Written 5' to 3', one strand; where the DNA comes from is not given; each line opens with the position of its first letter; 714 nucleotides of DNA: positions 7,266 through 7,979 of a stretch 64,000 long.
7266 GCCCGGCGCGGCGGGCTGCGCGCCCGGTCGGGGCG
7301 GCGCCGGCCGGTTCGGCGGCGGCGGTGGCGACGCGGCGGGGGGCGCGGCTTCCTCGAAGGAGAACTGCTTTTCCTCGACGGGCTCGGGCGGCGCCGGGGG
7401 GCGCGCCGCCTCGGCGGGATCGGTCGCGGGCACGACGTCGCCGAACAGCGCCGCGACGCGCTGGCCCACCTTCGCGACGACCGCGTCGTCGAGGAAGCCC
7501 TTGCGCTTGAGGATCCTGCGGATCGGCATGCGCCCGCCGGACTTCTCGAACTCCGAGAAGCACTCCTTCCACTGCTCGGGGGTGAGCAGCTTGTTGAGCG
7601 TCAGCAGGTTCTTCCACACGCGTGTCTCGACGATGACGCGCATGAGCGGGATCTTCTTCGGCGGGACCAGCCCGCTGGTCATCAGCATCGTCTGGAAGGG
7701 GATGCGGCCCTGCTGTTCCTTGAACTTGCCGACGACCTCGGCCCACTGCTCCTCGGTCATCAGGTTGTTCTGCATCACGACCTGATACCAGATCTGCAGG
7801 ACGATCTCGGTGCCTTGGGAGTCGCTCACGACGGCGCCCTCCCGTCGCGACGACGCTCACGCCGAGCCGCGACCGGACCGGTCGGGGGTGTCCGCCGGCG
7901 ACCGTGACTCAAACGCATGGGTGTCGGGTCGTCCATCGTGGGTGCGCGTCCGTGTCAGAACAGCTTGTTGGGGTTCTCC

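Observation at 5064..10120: Three tandem PilT-family ATPases; two carry duplicated GspE_N/MshEN-like N-terminal domains that may be c-di-GMP or partner-binding modules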

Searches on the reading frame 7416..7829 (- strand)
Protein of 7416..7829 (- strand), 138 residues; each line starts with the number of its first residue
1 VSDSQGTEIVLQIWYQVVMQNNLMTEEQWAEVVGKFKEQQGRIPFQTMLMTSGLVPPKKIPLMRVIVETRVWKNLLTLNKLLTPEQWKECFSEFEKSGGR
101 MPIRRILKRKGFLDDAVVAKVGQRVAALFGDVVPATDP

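Call 7: find_homologous_proteins(query=window:7416-7829:-, max_evalue=0.01)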
Query seq(138 aa): 13 candidates shared short words with the query, none scored E <= 0.01.

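Call 32: search_solved_structures(query=A3, max_evalue=10, show_alignments=3)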
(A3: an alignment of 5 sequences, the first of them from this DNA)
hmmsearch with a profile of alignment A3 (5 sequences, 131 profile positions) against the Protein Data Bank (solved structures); distinct sequences matched with E-value up to 10: 14.
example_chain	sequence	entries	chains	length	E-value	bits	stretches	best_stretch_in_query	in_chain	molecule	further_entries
6f8l_G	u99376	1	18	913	3.4e-06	30.1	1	70-115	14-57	Type IV pilus assembly protein PilF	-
5zfr_A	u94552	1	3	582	1.4e-05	28.1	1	67-111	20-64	Type IV pilus biogenesis ATPase PilB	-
6olj_C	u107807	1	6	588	4.2e-05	26.5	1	67-111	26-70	Type IV pilus biogenesis ATPase PilB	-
5tsg_B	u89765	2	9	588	4.3e-05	26.5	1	67-111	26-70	Type IV pilus biogenesis ATPase PilB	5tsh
3jc8_Ba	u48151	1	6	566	0.24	14.4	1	68-113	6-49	Type IV-A pilus assembly ATPase PilB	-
9g1w_A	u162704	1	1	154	0.28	14.2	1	70-115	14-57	Type IV pilus assembly ATPase PilB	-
8pe0_A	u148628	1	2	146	0.36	13.8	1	66-113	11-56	c-di-GMP binding domain of the ATPase enzyme PilF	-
6ejf_J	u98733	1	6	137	0.75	12.8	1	68-113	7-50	Type IV pilus assembly protein PilF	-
8pfa_A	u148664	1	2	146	0.84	12.6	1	68-113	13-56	c-di-GMP binding domain of the ATPase enzyme PilF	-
8pdk_A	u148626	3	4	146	0.85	12.6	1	67-113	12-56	c-di-GMP binding domain of the ATPase enzyme PilF | ATP-binding motif-containing protein pilF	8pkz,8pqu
3d3f_A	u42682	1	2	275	0.9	12.5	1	13-68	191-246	YvgN protein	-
3f7j_A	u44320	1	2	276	0.91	12.5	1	13-68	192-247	YvgN protein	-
9glg_A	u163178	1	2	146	0.98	12.4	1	67-112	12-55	ATP-binding motif-containing protein pilF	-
9nen_A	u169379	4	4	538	1.4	12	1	22-88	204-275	RNA-binding protein RO60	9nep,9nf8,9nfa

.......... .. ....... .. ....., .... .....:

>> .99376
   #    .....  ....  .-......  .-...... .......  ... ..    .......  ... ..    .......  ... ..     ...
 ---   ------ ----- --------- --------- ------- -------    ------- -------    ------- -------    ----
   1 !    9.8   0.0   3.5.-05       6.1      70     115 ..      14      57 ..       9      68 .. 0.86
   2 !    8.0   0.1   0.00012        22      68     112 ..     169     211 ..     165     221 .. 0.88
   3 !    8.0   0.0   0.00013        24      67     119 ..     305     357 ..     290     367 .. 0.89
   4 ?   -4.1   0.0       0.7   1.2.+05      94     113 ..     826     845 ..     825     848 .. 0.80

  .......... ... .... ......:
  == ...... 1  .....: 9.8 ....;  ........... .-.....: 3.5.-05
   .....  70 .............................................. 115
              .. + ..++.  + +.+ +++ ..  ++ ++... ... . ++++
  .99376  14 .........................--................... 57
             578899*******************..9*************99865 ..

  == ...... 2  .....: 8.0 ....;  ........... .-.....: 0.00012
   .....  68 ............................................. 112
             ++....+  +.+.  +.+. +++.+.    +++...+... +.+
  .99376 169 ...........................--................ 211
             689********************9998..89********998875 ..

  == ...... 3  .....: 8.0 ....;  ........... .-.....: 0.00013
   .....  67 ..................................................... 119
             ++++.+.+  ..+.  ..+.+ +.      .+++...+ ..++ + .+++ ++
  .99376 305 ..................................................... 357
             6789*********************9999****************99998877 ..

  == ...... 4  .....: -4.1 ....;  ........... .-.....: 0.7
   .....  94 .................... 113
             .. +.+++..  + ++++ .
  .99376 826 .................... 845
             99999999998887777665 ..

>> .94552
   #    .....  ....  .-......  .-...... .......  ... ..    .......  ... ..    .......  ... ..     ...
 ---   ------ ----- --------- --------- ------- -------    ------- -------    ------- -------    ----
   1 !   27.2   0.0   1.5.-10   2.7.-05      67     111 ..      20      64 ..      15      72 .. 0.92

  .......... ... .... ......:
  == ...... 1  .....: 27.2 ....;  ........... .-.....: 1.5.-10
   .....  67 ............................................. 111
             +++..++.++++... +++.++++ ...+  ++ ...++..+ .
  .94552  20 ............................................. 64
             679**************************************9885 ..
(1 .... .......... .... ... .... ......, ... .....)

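Call 40: search_protein_representatives(alignment_id=A3)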
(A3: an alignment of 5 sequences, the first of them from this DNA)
Query: 5 sequences, 131 profile positions. Proteins with E-value up to 0.001 (for the whole library): 115; up to 1e-10: 4; up to 1e-30: 0. The best 115 are listed.
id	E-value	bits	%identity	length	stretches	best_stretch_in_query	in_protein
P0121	1.6e-23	99.1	-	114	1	5-111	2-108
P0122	5.1e-13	65.2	-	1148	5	65-124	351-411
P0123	8.0e-13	64.5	-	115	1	64-127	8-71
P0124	1.2e-11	60.7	-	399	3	62-120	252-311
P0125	1.6e-10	57.1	-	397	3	12-119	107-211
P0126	1.8e-10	56.9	-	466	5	39-113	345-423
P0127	2.0e-10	56.8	-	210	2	13-119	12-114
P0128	3.0e-10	56.2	-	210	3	69-112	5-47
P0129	3.5e-10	56.0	-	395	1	61-126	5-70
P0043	3.7e-10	55.9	-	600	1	61-126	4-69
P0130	1.4e-09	54.0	-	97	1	62-127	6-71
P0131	1.8e-09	53.7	-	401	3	62-115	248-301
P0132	3.4e-09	52.8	-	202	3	14-110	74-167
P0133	4.1e-09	52.5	-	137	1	14-117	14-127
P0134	9.2e-09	51.4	-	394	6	16-118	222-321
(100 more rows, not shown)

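Call 42: predict_structure(alignment_id=A3)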
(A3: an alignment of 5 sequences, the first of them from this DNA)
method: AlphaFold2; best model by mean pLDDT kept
length: 135 residues; sequences in the alignment: 5
mean_pLDDT: 88.3   pTM: 0.78
mean pLDDT of the five models: 88.3, 86.8, 86.4, 85.8, 85.4
residues with pLDDT >= 90: 87; 70-90: 40; 50-70: 4; < 50: 4
segments of 3 or more residues with pLDDT < 50: none
pLDDT, mean of each block of 10 residues (from residue 1): 71 93 93 89 86 89 91 92 95 92 93 93 88 55
secondary structure, 60 per line:
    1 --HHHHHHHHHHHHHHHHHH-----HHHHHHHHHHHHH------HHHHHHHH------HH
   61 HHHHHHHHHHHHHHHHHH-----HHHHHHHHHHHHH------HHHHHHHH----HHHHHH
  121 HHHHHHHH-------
elements in order: H3-20 H26-38 H45-52 H59-78 H84-96 H103-110 H115-128

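Call 48: fold_search(model_id=the predicted structure, library=pdb)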
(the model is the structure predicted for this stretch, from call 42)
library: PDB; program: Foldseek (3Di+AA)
matches with E <= 10: 67; with E <= 0.001: 0
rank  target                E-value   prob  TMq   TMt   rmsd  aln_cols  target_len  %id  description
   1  5h7a_B                8.1e-01  0.30  0.28  0.22  10.4       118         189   13  Crystal structure of a repeat protein with four Protein A repeat module (released 2017-06-28)
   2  5h79_D                1.2e+00  0.25  0.30  0.28  11.6       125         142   11  Crystal structure of a repeat protein with three Protein A repeat module (released 2017-06-28)
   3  5h7b_B                1.5e+00  0.21  0.29  0.22  11.5       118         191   13  Crystal structure of a repeat protein with five Protein A repeat modules (released 2017-06-28)
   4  5h7a_L                1.5e+00  0.18  0.28  0.22  10.0       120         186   13  Crystal structure of a repeat protein with four Protein A repeat module (released 2017-06-28)
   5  9g1w_MODEL_1_A        1.6e+00  0.85  0.35  0.31   2.9        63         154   21  NMR solution structure of the Thermus thermophilus PilF-GSPIIA domain (released 2025-05-21)
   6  5h7b_A                1.7e+00  0.10  0.26  0.18  13.3       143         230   11  Crystal structure of a repeat protein with five Protein A repeat modules (released 2017-06-28)
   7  5h7a_A                2.2e+00  0.15  0.28  0.22  10.3       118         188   13  Crystal structure of a repeat protein with four Protein A repeat module (released 2017-06-28)
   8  8gs7_MODEL_1_A        2.2e+00  0.08  0.23  0.22  15.1       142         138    7  SOLUTION NMR STRUCTURE OF N-TERMINAL DOMAIN OF TRICONEPHILA CLAVIPES MAJOR AMPULLATE SPIDROIN 2 (released 2023-03-15)
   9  3lr2_B                2.2e+00  0.07  0.20  0.21  15.7       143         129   10  Self-assembly of spider silk proteins is controlled by a pH-sensitive relay (released 2010-05-12)
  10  2gsc_E                2.4e+00  0.11  0.24  0.28  16.2       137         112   11  Crystal Structure of the Conserved Hypothetical Cytosolic Protein Xcc0516 from Xanthomonas campestris (released 2006-10-03)
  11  5h7a_E                2.6e+00  0.12  0.27  0.22   9.9       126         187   13  Crystal structure of a repeat protein with four Protein A repeat module (released 2017-06-28)
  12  5h79_C                2.8e+00  0.10  0.24  0.24  10.0       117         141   12  Crystal structure of a repeat protein with three Protein A repeat module (released 2017-06-28)
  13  4hbi_A                3.1e+00  0.03  0.18  0.17  14.8       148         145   20  SCAPHARCA DIMERIC HEMOGLOBIN, MUTANT T72I, DEOXY FORM (released 1998-11-11)
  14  3no9_B                3.4e+00  0.25  0.37  0.13   8.8        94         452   17  Crystal Structure of apo fumarate hydratase from Mycobacterium tuberculosis (released 2010-07-14)
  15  9lki_B                3.4e+00  0.05  0.22  0.23  15.5       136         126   10  N-terminal domain (NTD) structure of aciniform spidroin 1(AcSp1) from Latrodectus hesperus (released 2025-10-01)
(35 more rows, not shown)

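Call 51: find_related_loci(query=window:7425-7829:-, collection=genome_contigs, flank=10000)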
Query seq(135 aa) (135 aa) in genome_contigs; peptide patterns used: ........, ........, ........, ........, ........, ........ (x = any residue, [..] = any of these).
368 stretches matched a pattern, but none encodes a relative of the query by tblastn (E <= 1e-3).

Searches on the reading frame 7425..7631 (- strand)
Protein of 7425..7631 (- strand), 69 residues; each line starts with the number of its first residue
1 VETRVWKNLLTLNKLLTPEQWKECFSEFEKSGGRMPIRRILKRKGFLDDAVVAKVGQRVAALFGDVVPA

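Call 5: search_protein_families(library=pfam, proteins=[window:7440-7625:-], max_evalue=10)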
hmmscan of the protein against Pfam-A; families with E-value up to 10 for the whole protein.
seq(62 aa): 0 families

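Call 6: search_protein_families(library=ncbifam, proteins=[window:7440-7625:-], max_evalue=10)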
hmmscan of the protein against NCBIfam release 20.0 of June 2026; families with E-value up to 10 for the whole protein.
seq(62 aa): 0 families

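Call 81: search_protein_families(library=ncbifam, proteins=[window:7425-7631:-], max_evalue=10)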
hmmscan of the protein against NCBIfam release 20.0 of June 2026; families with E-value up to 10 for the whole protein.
seq(69 aa): 0 families
